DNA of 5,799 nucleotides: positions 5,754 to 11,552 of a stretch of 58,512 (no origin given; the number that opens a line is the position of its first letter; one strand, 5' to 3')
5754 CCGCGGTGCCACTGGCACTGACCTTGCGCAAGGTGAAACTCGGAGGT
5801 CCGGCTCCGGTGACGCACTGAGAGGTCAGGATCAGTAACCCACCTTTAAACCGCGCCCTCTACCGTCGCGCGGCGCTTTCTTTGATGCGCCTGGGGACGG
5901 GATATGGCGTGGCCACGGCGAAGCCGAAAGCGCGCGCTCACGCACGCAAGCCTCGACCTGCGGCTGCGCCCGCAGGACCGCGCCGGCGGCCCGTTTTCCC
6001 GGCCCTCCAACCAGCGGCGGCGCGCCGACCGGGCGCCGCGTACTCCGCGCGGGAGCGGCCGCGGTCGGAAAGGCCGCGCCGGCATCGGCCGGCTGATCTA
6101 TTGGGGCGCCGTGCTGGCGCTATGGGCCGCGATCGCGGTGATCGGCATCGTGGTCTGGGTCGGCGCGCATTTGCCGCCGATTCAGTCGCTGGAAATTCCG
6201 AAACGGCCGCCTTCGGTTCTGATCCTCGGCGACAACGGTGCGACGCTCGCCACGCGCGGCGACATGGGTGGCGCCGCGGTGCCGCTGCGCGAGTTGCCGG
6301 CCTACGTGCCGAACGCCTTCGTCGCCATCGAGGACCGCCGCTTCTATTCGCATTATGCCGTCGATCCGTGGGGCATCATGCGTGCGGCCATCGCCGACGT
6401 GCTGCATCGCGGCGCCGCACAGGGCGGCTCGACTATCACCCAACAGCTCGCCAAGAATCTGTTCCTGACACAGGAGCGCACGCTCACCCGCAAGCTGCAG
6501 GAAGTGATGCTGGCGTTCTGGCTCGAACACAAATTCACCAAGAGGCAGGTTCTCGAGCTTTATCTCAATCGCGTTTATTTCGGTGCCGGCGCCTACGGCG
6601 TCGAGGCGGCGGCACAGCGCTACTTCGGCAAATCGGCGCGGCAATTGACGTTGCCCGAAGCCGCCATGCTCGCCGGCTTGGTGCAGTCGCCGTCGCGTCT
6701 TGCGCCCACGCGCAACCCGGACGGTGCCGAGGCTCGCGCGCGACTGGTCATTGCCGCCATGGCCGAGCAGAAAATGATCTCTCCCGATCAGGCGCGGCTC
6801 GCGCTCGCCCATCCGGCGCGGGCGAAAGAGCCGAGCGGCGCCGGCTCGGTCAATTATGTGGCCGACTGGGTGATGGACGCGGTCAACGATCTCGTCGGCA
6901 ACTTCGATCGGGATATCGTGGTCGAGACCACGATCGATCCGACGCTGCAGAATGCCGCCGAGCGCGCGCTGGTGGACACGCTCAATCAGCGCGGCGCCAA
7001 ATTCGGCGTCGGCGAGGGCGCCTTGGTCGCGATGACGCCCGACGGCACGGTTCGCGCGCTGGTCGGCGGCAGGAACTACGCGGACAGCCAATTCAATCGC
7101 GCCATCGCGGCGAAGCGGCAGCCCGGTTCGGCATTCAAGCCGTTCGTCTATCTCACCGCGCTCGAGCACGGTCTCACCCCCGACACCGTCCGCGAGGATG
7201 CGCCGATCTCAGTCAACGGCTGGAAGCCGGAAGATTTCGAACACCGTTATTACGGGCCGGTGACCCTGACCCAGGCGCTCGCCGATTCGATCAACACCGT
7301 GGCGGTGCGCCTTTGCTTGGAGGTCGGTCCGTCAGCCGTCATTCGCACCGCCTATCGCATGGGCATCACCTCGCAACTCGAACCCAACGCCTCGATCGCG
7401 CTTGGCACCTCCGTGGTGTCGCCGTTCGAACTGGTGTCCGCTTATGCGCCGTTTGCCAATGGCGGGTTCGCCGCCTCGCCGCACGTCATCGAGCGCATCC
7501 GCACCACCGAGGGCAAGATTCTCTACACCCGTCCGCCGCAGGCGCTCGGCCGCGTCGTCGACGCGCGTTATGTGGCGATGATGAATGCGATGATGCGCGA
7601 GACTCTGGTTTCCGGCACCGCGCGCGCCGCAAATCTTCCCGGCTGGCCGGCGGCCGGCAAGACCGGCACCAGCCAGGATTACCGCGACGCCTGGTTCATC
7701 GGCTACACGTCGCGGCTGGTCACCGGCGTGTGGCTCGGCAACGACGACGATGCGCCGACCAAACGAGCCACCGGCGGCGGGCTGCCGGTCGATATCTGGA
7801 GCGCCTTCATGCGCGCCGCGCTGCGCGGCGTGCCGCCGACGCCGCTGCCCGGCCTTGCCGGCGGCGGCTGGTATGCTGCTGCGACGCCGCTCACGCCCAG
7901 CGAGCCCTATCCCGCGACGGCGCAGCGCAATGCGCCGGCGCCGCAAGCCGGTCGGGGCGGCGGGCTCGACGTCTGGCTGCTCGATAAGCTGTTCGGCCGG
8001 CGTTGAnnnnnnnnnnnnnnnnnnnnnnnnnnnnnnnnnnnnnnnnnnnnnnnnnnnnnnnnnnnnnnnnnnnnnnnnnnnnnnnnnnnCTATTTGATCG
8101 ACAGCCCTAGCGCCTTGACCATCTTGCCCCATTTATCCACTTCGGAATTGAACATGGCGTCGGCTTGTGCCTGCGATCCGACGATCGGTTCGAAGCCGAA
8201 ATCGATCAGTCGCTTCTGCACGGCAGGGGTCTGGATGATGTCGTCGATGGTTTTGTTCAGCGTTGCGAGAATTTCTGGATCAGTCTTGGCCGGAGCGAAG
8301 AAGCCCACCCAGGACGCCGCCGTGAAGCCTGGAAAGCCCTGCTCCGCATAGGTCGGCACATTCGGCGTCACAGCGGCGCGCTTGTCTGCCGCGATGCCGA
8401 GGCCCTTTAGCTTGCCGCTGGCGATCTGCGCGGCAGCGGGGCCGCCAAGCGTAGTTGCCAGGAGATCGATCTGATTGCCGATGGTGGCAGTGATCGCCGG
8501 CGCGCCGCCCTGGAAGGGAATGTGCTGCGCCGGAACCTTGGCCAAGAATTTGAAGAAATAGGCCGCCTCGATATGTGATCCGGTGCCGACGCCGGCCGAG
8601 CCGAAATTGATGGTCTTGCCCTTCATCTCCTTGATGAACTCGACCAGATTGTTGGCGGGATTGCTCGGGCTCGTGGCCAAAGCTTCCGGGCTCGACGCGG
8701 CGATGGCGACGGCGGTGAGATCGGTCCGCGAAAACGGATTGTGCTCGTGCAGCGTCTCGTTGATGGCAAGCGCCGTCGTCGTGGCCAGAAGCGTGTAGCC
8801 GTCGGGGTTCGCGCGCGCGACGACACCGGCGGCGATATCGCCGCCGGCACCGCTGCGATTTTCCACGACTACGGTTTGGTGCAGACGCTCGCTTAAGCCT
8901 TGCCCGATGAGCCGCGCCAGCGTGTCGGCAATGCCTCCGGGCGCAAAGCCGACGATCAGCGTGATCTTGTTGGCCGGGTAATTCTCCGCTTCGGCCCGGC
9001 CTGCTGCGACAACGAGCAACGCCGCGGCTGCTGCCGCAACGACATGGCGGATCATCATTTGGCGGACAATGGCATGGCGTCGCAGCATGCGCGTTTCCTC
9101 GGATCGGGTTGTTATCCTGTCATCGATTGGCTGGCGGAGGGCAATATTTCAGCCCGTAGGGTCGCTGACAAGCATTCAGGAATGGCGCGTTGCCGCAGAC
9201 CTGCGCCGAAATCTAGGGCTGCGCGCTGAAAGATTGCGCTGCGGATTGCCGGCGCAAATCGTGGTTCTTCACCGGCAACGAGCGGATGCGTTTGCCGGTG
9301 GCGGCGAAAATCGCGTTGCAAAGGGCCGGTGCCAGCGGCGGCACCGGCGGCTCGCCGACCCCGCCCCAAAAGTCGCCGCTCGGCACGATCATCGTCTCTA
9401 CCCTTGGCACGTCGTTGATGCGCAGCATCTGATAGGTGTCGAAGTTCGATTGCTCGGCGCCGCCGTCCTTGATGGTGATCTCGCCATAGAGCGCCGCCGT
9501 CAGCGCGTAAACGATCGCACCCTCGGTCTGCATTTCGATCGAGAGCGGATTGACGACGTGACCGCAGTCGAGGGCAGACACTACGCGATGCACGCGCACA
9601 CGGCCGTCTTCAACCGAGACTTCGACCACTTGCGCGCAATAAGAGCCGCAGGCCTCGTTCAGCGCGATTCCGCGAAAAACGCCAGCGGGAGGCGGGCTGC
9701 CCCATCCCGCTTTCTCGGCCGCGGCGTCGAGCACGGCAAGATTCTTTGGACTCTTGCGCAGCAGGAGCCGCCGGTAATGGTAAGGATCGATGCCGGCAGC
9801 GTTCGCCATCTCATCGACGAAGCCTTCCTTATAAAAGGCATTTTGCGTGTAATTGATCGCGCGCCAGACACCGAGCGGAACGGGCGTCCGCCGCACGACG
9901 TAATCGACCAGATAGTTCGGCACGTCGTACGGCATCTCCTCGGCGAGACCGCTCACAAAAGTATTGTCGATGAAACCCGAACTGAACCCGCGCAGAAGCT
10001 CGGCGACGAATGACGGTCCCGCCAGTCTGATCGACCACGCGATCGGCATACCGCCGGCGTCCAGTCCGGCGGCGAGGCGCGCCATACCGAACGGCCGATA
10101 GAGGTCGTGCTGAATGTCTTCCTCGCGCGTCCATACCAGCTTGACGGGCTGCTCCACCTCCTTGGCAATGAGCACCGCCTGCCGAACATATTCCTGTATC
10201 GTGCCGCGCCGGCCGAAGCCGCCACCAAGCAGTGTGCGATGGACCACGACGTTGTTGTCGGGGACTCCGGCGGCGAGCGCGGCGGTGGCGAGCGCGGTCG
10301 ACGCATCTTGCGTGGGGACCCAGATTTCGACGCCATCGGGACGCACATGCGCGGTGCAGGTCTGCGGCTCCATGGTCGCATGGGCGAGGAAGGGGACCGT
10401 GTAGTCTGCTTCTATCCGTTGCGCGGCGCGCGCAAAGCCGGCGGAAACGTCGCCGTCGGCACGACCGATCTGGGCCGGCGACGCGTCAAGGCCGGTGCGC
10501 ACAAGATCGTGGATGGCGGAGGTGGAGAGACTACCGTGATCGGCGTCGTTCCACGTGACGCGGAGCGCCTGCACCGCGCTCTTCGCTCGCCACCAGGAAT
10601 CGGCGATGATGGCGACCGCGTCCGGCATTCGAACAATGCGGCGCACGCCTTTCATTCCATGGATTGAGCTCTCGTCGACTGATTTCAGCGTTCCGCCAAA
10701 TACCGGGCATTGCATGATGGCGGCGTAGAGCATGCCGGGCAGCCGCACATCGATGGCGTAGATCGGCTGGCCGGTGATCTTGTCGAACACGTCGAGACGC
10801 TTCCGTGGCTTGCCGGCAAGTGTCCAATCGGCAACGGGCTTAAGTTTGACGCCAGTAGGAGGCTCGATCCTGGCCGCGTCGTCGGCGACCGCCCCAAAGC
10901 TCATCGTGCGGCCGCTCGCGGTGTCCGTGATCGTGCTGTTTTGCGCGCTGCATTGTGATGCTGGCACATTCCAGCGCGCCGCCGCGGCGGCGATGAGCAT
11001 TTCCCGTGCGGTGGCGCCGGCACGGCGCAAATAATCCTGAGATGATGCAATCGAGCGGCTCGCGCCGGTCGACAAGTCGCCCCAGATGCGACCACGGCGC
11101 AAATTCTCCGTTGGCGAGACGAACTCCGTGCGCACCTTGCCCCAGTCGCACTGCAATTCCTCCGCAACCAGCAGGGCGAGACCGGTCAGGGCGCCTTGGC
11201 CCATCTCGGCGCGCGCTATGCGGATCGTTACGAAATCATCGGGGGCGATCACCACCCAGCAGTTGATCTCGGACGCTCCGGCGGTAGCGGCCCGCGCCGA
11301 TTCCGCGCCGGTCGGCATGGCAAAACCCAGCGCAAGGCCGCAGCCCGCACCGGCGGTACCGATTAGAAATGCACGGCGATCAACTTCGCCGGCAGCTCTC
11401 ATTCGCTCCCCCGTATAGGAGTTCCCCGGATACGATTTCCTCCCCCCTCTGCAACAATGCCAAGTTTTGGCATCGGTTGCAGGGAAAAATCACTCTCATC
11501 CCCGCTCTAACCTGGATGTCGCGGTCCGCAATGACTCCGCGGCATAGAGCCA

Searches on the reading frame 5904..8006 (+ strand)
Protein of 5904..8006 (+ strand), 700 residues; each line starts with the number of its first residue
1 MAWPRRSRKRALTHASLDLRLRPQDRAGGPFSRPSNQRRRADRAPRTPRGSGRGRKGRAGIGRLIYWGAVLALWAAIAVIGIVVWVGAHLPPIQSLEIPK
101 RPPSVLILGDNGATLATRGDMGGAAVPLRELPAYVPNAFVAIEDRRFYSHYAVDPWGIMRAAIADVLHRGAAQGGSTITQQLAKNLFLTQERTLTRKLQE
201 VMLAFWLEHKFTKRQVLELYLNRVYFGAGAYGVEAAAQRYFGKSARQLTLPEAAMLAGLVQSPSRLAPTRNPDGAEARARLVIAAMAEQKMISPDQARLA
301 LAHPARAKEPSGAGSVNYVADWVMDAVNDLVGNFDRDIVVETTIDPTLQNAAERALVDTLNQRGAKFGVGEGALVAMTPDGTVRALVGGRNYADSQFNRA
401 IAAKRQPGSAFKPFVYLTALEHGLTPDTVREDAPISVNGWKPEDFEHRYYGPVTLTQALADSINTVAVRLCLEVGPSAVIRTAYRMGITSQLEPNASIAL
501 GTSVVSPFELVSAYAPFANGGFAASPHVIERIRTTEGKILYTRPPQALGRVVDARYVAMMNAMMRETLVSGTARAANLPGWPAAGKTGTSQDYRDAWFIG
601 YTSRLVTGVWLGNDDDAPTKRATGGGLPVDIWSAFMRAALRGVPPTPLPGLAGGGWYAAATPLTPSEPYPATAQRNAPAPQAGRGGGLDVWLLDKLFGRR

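Call 7: search_protein_families(library=pfam, proteins=[window:5904-8006:+])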
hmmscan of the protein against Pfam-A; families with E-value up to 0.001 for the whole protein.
window:5904-8006:+ (700 aa): 2 families
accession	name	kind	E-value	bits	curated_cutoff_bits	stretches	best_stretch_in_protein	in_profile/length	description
PF00912.28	Transgly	-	5.6e-66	221.8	27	1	124-286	15-177/178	Transglycosylase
PF00905.27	Transpeptidase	-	2.8e-33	115.8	22.1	1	372-603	1-266/299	Penicillin binding protein transpeptidase domain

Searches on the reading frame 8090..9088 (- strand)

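Call 7: search_protein_families(library=pfam, proteins=[window:8090-9088:-])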
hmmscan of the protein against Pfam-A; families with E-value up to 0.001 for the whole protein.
window:8090-9088:- (332 aa): 2 families
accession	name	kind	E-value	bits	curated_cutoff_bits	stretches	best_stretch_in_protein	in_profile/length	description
PF03401.19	TctC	-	1.9e-61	208.4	27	1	58-329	2-274/274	Tripartite tricarboxylate transporter family receptor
PF16868.10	NMT1_3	-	0.00068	19.8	27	1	113-248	67-205/289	NMT1-like family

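Call 16: search_protein_families(library=ncbifam, proteins=[window:8090-9088:-], max_evalue=0.00001)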
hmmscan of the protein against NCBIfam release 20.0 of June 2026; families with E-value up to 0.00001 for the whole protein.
window:8090-9088:- (332 aa): 0 families

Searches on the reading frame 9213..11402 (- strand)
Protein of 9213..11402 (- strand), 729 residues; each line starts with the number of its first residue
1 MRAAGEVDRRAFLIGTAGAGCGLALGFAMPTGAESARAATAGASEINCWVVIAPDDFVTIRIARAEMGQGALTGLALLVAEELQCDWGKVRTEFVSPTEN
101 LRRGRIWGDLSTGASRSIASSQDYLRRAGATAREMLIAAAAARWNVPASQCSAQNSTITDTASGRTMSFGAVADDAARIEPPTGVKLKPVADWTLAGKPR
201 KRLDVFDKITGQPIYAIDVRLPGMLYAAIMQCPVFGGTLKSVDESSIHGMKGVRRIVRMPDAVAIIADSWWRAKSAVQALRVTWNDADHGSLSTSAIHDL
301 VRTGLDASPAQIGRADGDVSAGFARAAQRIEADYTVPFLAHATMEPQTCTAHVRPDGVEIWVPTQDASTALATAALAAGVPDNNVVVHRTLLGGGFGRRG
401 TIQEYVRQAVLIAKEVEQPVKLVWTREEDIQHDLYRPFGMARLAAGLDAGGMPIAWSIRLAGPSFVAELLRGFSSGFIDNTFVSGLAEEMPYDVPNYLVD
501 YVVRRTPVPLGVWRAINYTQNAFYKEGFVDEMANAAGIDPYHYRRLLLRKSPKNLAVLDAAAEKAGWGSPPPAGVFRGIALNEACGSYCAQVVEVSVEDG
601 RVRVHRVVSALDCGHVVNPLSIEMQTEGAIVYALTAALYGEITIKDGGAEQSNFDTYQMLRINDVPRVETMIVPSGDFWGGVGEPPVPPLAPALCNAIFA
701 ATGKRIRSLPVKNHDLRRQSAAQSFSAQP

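Call 7: search_protein_families(library=pfam, proteins=[window:9213-11402:-])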
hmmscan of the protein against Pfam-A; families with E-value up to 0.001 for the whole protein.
window:9213-11402:- (729 aa): 3 families
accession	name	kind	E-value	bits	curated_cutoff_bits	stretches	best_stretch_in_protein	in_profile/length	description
PF02738.23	MoCoBD_1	-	1.2e-32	113.4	27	1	315-545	14-241/244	Molybdopterin cofactor-binding domain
PF20256.3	MoCoBD_2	-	6.1e-32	111.7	27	2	589-666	205-283/283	Molybdopterin cofactor-binding domain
PF01315.27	Ald_Xan_dh_C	-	0.001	19.8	31.3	0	210-270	1-61/110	Aldehyde oxidase and xanthine dehydrogenase, a/b hammerhead domain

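Call 16: search_protein_families(library=ncbifam, proteins=[window:9213-11402:-], max_evalue=0.00001)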
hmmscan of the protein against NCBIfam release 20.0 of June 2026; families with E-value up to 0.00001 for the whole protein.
window:9213-11402:- (729 aa): 12 families
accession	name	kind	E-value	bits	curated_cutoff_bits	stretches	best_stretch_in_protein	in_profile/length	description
TIGR03194.1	4hydrxCoA_A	equivalog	1.2e-53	182.7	994.55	2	570-713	586-739/746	4-hydroxybenzoyl-CoA reductase subunit alpha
NF043082.1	XdhA_XDHase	equivalog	8.9e-48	163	780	3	589-719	614-751/758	xanthine dehydrogenase subunit XdhA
TIGR03196.1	pucD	equivalog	1.8e-43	149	783.65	3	590-717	623-755/763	xanthine dehydrogenase subunit D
NF007426.0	PRK09970.1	equivalog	2.4e-41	141.6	916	3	592-718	620-753/761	xanthine dehydrogenase molybdenum-binding subunit XdhA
NF041671.1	peri_hyde_PaoC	equivalog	9.3e-39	133.4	1180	2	262-454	111-303/735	aldehyde oxidoreductase molybdenum-binding subunit PaoC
TIGR03311.1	Se_dep_XDH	equivalog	3e-38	131.5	830.45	2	584-715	713-845/848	selenium-dependent xanthine dehydrogenase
NF041018.1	glyceraldDH_alpha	equivalog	4.3e-36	124.6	790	3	591-715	610-739/741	glyceraldehyde dehydrogenase subunit alpha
TIGR02965.1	xanthine_xdhB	equivalog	2.5e-22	78.8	849.5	1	263-546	97-373/758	xanthine dehydrogenase molybdopterin binding subunit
TIGR02416.1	CO_dehy_Mo_lg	equivalog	1.4e-19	69.8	991.15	1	586-701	629-749/770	aerobic carbon-monoxide dehydrogenase large subunit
NF045668.1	pterin_aldehy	equivalog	1.8e-19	69.3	1100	1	592-713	773-897/905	molybdopterin-dependent aldehyde oxidoreductase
NF040766.1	CODH_aero_grp5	exception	3e-18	65.4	950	2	589-716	648-781/785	aerobic carbon-monoxide dehydrogenase large subunit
TIGR03313.1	Se_sel_red_Mo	hypoth_equivalog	6.2e-15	53.9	1101.9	1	564-708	787-937/951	molybdopterin-dependent oxidoreductase Mo/Fe-S-binding subunit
